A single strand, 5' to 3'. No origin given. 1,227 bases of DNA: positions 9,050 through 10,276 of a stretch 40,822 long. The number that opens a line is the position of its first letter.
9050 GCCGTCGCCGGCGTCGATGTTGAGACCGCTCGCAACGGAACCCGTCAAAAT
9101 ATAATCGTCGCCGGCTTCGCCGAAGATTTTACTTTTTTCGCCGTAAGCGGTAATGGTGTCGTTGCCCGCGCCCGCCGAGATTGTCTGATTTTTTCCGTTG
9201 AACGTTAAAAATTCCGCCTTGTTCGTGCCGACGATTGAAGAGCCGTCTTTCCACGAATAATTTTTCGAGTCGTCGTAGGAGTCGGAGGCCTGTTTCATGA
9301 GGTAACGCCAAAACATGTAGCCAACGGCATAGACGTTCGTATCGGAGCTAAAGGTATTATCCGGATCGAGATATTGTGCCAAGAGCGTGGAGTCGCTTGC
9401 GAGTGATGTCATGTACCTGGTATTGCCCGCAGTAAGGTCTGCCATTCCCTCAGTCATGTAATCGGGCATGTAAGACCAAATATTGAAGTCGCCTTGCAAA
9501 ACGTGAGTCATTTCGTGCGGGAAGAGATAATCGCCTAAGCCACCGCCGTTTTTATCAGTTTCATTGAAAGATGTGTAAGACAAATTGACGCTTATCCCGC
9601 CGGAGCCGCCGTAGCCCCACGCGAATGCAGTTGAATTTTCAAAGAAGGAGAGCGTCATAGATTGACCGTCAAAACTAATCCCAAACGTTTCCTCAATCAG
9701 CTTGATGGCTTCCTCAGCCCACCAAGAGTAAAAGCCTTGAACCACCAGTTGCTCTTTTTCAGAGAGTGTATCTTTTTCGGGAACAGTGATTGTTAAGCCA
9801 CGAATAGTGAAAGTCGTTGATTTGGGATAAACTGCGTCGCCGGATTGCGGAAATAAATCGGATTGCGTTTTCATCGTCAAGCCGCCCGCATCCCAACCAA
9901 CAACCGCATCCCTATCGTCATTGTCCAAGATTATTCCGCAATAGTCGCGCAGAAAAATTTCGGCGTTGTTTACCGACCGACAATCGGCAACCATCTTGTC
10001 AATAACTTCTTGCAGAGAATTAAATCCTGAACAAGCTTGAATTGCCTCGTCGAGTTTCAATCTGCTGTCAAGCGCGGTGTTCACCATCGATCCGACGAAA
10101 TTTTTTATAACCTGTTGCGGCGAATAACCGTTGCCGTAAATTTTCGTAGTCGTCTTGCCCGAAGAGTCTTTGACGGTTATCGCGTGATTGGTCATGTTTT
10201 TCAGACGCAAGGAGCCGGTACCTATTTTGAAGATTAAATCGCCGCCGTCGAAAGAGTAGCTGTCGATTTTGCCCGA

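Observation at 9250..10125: The same protease-like domain embedded in the middle of an 1820-aa beta-roll protein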

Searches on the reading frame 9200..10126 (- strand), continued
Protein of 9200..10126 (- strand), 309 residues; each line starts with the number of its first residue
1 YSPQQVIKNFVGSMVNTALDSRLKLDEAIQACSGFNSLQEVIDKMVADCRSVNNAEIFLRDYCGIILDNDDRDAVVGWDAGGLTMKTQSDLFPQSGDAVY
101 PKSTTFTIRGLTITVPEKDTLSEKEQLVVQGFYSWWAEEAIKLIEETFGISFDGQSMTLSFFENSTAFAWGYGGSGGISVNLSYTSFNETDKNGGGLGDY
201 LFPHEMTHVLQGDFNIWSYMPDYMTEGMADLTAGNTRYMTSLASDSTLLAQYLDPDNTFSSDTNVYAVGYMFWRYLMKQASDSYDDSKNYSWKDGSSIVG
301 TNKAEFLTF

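Call 63: find_encoding_contigs(protein=P0010, flank=10000, max_places=1)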
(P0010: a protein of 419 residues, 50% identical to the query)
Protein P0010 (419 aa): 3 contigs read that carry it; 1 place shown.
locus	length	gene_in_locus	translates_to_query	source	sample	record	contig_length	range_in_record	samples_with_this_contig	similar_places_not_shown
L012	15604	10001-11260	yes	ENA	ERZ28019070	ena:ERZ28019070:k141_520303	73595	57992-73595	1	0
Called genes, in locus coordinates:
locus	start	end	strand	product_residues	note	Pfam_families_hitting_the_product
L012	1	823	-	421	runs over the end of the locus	PF00144:Beta-lactamase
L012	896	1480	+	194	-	PF13539:Peptidase_M15_4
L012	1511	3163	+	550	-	PF00496:SBP_bac_5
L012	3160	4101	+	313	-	PF19300:BPD_transp_1_N, PF00528:BPD_transp_1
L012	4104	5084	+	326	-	PF12911:OppC_N, PF00528:BPD_transp_1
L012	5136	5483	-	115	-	-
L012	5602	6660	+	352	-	PF02463:SMC_N, PF00005:ABC_tran, PF13304:AAA_21 (weak), PF08352:oligo_HPY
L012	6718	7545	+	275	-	PF00005:ABC_tran, PF08352:oligo_HPY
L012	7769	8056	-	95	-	PF01016:Ribosomal_L27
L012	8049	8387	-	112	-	PF04327:Peptidase_Prp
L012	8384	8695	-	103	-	PF00829:Ribosomal_L21p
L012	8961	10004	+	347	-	-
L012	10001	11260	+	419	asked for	PF00353:HemolysinCabind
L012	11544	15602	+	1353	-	?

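Call 64: find_encoding_contigs(protein=P0163, flank=10000, max_places=1)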
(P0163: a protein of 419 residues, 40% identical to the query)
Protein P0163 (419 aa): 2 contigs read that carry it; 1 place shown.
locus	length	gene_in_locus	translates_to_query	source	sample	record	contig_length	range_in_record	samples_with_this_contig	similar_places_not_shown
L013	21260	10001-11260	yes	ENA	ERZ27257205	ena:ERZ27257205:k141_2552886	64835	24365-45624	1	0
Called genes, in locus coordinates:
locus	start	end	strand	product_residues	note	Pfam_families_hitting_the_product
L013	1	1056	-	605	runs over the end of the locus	PF01807:Zn_ribbon_DnaG, PF08275:DNAG_N, PF01751:Toprim, PF13362:Toprim_3 (weak), PF13662:Toprim_4, PF13155:Toprim_2, PF10410:DnaB_bind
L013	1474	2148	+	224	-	PF00149:Metallophos, PF12850:Metallophos_2 (weak)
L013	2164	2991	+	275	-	PF00091:Tubulin, PF12327:FtsZ_C (weak)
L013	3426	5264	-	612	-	PF01336:tRNA_anti-codon, PF00152:tRNA-synt_2, PF02938:GAD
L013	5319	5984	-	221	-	-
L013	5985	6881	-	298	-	PF00701:DHDPS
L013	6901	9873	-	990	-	PF00675:Peptidase_M16, PF05193:Peptidase_M16_C, PF08367:M16C_assoc, PF05193:Peptidase_M16_C (weak), PF22516:PreP_C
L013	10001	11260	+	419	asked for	-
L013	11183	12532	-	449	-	PF10396:TrmE_N, PF12631:MnmE_helical, PF01926:MMR_HSR1, PF02421:FeoB_N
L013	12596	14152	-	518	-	PF00251:Glyco_hydro_32N, PF08244:Glyco_hydro_32C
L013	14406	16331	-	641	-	PF00358:PTS_EIIA_1, PF00367:PTS_EIIB, PF02378:PTS_EIIC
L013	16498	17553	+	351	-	PF04015:DUF362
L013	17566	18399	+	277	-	PF00106:adh_short, PF13561:adh_short_C2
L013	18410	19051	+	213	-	PF12682:Flavodoxin_4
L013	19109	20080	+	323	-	PF00912:Transgly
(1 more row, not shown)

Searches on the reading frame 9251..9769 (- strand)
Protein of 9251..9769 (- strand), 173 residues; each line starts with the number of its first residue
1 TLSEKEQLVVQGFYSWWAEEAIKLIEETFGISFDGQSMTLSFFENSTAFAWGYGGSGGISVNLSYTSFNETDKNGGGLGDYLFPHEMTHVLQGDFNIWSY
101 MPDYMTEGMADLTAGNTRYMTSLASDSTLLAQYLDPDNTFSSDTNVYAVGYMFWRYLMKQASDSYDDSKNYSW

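Call 58: search_protein_families(library=ncbifam, proteins=[window:9251-9769:-], max_evalue=0.01)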
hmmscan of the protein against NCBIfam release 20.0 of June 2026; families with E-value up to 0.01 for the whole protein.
seq(173 aa): 1 family
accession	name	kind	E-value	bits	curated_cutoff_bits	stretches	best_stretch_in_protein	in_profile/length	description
NF033876.2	flagella_HExxH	equivalog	7.4e-19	68.4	205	1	4-162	40-215/384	flagellinolysin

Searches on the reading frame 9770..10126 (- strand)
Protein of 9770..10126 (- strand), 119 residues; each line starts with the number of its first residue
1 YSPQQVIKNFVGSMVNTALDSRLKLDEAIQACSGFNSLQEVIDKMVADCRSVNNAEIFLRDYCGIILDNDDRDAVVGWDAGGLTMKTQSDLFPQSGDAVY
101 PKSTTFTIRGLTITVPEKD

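Call 58: search_protein_families(library=ncbifam, proteins=[window:9770-10126:-], max_evalue=0.01)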
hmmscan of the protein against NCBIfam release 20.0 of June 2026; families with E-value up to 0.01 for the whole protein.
seq(119 aa): 1 family
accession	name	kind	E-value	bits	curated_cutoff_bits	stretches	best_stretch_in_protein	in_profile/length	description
NF033876.2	flagella_HExxH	equivalog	1.9e-05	24.3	205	1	7-117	222-320/384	flagellinolysin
